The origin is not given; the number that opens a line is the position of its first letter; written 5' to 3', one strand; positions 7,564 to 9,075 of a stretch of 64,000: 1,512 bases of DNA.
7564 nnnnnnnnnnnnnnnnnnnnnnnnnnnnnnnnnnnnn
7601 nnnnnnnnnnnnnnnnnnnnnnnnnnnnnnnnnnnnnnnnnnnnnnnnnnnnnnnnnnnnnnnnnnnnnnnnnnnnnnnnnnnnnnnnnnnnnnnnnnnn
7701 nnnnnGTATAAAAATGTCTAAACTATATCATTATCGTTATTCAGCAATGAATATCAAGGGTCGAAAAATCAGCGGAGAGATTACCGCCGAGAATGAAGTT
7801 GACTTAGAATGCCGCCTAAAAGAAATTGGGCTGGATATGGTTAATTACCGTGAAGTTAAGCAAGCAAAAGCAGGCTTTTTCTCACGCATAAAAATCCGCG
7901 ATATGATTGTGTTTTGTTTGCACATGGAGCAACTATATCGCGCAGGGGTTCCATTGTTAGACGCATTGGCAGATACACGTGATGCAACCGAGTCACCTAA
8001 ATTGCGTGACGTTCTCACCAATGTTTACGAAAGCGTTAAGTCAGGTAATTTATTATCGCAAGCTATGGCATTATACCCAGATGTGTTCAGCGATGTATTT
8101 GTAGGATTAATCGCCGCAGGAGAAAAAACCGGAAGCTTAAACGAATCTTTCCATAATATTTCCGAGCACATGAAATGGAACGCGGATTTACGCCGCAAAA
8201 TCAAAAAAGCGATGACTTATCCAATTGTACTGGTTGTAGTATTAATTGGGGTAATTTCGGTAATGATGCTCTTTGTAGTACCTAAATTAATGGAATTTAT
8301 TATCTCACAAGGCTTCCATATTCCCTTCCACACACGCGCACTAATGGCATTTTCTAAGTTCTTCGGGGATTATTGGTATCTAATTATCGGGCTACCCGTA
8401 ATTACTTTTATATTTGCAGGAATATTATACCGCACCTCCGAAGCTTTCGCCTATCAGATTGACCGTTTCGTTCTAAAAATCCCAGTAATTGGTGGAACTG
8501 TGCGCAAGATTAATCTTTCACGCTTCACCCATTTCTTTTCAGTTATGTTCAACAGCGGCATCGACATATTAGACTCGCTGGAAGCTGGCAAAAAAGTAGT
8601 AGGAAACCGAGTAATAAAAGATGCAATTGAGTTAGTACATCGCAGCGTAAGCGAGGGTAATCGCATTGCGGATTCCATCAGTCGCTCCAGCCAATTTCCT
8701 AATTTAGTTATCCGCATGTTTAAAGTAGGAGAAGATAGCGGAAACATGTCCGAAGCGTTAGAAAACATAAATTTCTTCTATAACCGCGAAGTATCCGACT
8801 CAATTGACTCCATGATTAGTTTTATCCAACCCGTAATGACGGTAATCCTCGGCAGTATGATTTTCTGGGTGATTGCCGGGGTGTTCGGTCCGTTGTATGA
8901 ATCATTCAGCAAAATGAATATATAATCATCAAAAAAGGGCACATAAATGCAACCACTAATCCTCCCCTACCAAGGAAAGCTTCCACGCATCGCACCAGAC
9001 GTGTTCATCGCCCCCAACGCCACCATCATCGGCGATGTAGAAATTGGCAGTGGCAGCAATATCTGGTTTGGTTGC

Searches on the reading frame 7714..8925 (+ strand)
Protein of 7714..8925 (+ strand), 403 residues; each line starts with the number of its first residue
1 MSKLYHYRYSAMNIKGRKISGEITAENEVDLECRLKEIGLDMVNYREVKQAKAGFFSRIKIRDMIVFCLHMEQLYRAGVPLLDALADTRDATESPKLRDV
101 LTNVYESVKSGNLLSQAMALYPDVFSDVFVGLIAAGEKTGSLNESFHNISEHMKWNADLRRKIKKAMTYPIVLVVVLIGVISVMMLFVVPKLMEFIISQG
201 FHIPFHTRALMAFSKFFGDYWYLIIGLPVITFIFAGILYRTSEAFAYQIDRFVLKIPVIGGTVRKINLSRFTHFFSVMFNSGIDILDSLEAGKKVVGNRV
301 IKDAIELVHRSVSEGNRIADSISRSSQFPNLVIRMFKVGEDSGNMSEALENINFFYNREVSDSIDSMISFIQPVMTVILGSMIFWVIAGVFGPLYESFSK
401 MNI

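Call 81: search_protein_families(library=pfam, proteins=[window:7714-8925:+], max_evalue=0.00001)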
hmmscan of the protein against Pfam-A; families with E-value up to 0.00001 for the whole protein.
window:7714-8925:+ (403 aa): 1 family
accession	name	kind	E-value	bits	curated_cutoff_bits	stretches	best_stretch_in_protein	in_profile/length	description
PF00482.28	T2SSF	-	8.2e-55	184.5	25.2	2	67-190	1-125/125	Type II secretion system (T2SS), protein F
